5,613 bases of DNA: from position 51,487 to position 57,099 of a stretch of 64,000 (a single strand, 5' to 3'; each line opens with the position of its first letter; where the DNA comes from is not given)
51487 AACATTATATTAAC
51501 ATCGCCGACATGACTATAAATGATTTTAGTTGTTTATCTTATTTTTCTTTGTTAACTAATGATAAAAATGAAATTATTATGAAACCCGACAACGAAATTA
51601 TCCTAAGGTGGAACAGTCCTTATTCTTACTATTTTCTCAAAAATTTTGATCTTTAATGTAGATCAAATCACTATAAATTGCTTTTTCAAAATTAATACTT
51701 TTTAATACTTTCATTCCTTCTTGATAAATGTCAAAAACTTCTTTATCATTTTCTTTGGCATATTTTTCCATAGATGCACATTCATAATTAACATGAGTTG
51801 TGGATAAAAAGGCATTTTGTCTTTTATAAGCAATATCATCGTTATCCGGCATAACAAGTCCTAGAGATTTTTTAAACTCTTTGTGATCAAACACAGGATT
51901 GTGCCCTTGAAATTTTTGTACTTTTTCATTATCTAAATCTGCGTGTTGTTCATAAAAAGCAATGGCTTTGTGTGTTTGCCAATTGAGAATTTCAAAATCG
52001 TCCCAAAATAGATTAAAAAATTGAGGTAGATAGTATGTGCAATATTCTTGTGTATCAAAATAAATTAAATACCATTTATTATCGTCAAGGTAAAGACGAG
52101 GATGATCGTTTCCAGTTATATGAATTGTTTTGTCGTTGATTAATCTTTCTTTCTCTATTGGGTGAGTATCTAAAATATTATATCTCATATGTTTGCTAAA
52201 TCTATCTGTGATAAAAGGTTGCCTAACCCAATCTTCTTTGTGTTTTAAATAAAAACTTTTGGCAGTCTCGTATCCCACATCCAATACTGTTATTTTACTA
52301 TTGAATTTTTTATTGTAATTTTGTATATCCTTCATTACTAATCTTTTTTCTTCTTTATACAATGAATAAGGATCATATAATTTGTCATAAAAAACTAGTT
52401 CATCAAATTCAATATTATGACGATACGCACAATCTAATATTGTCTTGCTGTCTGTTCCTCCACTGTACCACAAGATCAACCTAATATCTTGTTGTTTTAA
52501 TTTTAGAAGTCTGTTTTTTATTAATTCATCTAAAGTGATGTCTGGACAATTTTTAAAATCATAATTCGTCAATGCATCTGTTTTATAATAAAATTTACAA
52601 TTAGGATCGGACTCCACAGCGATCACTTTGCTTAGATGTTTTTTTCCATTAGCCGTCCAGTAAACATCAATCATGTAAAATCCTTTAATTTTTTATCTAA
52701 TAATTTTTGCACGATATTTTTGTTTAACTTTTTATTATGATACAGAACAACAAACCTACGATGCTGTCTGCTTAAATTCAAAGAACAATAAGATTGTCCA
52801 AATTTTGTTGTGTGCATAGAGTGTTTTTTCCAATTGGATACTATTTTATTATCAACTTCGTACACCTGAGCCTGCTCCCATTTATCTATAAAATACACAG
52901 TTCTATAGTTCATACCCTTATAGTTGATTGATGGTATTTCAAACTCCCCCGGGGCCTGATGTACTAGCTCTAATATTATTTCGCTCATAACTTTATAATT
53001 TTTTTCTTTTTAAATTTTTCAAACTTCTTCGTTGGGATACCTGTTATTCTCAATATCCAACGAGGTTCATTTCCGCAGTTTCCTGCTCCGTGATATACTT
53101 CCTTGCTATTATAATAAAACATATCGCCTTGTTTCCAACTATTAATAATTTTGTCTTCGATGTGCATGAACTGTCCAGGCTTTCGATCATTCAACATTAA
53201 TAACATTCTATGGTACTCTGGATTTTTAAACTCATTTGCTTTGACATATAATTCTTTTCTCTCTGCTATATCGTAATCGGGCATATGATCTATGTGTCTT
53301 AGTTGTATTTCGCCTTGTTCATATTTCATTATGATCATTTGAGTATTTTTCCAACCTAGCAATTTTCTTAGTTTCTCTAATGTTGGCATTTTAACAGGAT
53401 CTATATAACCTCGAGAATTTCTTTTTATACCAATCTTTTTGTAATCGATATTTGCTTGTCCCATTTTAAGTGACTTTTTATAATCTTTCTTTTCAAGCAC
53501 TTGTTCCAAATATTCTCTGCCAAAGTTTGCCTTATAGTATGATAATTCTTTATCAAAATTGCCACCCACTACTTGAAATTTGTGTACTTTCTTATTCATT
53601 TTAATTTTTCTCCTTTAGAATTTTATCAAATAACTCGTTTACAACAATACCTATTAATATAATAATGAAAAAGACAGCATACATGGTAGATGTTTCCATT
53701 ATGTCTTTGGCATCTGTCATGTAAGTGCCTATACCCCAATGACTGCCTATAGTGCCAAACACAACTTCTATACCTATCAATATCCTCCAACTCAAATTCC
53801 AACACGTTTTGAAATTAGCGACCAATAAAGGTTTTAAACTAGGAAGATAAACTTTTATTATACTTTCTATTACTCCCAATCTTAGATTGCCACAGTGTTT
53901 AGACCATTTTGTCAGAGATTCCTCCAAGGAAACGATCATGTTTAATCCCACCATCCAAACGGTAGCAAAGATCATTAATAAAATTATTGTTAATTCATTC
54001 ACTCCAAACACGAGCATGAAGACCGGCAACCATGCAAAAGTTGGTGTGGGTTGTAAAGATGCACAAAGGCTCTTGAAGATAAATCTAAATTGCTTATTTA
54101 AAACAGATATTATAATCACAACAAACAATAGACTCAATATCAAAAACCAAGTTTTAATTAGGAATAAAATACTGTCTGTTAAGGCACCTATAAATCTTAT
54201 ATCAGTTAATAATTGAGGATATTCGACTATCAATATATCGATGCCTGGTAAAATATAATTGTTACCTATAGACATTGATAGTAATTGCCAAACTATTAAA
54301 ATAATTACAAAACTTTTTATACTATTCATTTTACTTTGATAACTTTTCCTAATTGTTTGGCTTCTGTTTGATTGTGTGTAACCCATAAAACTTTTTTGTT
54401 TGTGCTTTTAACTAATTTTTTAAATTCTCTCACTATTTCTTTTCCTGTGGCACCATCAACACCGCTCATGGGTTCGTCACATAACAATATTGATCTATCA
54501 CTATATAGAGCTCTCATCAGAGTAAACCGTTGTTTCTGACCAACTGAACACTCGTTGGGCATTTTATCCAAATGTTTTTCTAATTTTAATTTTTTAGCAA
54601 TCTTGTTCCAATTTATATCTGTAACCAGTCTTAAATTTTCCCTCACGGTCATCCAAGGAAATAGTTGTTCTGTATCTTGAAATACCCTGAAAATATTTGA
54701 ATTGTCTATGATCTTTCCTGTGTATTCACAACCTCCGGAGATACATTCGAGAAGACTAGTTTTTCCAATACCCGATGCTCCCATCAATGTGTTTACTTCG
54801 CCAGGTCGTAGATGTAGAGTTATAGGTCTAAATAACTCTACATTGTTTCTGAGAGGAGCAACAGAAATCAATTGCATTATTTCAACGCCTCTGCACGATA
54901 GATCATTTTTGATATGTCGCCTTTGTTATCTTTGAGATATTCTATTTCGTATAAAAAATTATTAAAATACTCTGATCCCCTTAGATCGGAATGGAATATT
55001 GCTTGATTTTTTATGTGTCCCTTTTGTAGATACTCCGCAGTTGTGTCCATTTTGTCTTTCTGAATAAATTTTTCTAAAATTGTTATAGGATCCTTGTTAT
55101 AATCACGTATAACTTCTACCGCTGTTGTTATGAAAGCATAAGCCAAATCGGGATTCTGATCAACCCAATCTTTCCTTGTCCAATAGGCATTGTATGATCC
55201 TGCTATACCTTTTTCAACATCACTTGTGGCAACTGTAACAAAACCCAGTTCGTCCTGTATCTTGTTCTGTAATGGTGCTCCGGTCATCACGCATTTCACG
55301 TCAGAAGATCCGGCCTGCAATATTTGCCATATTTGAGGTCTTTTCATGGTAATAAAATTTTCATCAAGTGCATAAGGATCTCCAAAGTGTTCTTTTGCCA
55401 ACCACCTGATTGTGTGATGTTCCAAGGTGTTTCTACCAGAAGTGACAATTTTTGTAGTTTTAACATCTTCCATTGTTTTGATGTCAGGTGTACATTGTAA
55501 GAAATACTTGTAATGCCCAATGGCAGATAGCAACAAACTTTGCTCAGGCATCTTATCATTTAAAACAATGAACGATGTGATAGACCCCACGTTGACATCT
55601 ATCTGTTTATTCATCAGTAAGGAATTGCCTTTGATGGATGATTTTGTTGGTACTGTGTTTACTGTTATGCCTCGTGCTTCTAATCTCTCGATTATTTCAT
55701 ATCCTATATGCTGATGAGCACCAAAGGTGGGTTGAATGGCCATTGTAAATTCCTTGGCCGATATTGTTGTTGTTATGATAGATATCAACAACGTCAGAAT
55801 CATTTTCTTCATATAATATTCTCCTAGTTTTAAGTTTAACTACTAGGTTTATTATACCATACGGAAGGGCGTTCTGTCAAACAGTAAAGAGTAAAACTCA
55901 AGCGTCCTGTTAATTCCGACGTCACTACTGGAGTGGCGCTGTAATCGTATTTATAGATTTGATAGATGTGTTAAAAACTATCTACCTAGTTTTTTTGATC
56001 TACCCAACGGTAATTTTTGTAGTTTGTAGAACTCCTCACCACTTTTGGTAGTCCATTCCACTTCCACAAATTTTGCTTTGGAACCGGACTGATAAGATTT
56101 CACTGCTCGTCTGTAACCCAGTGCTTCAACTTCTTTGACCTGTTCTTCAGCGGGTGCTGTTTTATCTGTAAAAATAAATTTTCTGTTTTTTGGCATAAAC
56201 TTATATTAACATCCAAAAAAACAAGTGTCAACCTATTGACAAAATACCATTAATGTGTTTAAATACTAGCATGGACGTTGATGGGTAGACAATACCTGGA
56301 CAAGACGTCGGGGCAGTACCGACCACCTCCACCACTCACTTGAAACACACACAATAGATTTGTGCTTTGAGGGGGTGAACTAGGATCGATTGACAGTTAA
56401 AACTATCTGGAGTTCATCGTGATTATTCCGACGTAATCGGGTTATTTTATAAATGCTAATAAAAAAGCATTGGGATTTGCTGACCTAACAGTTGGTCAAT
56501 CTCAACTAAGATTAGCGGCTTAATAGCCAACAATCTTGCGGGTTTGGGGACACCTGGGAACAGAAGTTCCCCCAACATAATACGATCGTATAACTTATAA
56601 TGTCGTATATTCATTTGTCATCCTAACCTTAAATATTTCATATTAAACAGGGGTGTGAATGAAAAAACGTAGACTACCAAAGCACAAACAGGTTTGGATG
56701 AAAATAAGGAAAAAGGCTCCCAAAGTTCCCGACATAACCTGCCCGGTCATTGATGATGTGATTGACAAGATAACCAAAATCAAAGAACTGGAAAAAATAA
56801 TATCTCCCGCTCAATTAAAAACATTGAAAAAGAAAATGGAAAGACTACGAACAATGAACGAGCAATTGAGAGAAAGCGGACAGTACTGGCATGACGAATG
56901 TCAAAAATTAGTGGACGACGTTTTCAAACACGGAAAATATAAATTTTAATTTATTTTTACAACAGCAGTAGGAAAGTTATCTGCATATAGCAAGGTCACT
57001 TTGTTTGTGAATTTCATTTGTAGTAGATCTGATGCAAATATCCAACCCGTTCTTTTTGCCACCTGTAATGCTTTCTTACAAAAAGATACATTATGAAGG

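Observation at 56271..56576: Phage-encoded circularly permuted two-piece tmRNA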

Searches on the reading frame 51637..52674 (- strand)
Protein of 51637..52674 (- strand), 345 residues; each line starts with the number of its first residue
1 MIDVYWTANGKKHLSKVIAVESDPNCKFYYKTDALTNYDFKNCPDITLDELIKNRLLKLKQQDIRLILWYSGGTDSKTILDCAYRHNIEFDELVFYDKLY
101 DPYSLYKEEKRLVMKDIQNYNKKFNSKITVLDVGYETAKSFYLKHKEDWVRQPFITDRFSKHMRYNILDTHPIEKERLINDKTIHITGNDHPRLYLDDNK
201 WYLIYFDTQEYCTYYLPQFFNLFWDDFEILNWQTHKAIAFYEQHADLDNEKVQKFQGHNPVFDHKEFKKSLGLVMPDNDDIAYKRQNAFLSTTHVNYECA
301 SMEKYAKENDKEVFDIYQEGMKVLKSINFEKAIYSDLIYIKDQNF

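Call 15: search_protein_families(library=pfam, proteins=[window:51637-52674:-], max_evalue=0.01)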
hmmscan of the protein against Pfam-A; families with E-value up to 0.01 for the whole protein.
window:51637-52674:- (345 aa): 0 families

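Call 48: search_protein_families(library=phrogs, proteins=[window:51637-52674:-], max_evalue=0.01)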
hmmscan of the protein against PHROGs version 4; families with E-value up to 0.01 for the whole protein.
window:51637-52674:- (345 aa): 1 family
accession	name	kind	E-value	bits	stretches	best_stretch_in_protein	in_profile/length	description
phrog_424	-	moron, auxiliary metabolic gene and host takeover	0.0014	18.7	1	48-216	145-253/460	phosphoadenosine phosphosulfate reductase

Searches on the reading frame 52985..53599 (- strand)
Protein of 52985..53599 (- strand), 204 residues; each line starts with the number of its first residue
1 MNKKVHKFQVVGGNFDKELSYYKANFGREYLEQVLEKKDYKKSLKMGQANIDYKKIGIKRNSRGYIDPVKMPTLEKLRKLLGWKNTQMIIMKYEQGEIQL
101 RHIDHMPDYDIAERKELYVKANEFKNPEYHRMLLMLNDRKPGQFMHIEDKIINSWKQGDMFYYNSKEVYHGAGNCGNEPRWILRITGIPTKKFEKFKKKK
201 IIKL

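Call 48: search_protein_families(library=phrogs, proteins=[window:52985-53599:-], max_evalue=0.01)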
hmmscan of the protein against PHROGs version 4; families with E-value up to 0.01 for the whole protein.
window:52985-53599:- (204 aa): 1 family
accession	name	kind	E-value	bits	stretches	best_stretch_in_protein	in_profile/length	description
phrog_2297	-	DNA, RNA and nucleotide metabolism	0.00043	21.6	1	79-184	69-156/163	DNA endonuclease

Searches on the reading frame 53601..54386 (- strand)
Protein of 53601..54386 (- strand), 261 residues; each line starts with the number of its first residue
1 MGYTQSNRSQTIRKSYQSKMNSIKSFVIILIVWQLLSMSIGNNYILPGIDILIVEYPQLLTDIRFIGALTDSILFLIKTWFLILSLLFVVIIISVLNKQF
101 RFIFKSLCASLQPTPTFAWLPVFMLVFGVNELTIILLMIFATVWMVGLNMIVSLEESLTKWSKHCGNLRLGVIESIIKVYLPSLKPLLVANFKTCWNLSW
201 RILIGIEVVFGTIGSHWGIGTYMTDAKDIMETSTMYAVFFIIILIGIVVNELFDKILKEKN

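Call 48: search_protein_families(library=phrogs, proteins=[window:53601-54386:-], max_evalue=0.01)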
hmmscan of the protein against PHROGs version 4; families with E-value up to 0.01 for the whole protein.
window:53601-54386:- (261 aa): 1 family
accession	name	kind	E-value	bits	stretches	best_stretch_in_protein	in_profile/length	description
phrog_6743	-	unknown function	3e-13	50.4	1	22-258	300-529/582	-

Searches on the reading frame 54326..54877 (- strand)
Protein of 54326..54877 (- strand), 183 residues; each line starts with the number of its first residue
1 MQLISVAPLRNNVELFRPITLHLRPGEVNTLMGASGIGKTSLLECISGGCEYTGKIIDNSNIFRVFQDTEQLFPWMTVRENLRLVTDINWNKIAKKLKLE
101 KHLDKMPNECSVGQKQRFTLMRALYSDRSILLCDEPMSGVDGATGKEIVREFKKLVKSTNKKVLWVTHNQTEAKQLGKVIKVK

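Call 48: search_protein_families(library=phrogs, proteins=[window:54326-54877:-], max_evalue=0.01)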
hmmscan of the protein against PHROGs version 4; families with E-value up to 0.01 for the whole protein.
window:54326-54877:- (183 aa): 6 families
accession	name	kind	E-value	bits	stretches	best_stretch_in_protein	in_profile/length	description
phrog_293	-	moron, auxiliary metabolic gene and host takeover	2.6e-37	129.4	1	13-176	150-335/1058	ABC transporter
phrog_2392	-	moron, auxiliary metabolic gene and host takeover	2.6e-21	76.7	1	14-182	495-688/726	ABC transporter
phrog_23675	-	unknown function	2e-10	41.7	1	94-179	25-107/143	-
phrog_3940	-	unknown function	0.00018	21.4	0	14-56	14-55/537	-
phrog_11143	-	unknown function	0.00034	20.7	1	28-166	45-168/357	-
phrog_8323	-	unknown function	0.0019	17.8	1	12-91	58-135/623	-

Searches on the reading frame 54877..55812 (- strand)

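Call 15: search_protein_families(library=pfam, proteins=[window:54877-55812:-], max_evalue=0.01)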
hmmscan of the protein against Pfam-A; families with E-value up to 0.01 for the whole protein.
window:54877-55812:- (311 aa): 1 family
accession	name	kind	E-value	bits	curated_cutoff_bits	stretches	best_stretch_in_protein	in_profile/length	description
PF13379.11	NMT1_2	-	1.5e-06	28.6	24.7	1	135-233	140-233/252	NMT1-like family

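Call 48: search_protein_families(library=phrogs, proteins=[window:54877-55812:-], max_evalue=0.01)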
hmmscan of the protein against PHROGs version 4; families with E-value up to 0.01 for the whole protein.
window:54877-55812:- (311 aa): 0 families

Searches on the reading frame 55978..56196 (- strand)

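Call 15: search_protein_families(library=pfam, proteins=[window:55978-56196:-], max_evalue=0.01)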
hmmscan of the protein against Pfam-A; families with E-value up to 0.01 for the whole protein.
window:55978-56196:- (72 aa): 0 families

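Call 48: search_protein_families(library=phrogs, proteins=[window:55978-56196:-], max_evalue=0.01)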
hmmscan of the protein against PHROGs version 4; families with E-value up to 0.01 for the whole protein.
window:55978-56196:- (72 aa): 1 family
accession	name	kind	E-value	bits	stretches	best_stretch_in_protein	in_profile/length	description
phrog_1927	-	tail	0.0038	18.3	1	14-48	18-52/98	tail assembly chaperone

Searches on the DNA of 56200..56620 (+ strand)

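Call 6: search_dna_similar(query=window:56200-56620:+, collection=phages, mode=distant, max_rows=30)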
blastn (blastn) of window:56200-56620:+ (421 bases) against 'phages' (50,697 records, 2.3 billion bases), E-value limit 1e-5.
No match.

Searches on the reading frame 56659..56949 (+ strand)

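Call 15: search_protein_families(library=pfam, proteins=[window:56659-56949:+], max_evalue=0.01)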
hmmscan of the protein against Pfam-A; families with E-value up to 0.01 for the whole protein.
window:56659-56949:+ (96 aa): 1 family
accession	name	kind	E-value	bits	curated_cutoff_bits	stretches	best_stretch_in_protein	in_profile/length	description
PF07426.16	Dynactin_p22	-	0.0056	17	25.2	1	31-85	92-149/168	Dynactin subunit p22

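Call 48: search_protein_families(library=phrogs, proteins=[window:56659-56949:+], max_evalue=0.01)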
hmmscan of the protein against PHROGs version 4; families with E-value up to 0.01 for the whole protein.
window:56659-56949:+ (96 aa): 0 families
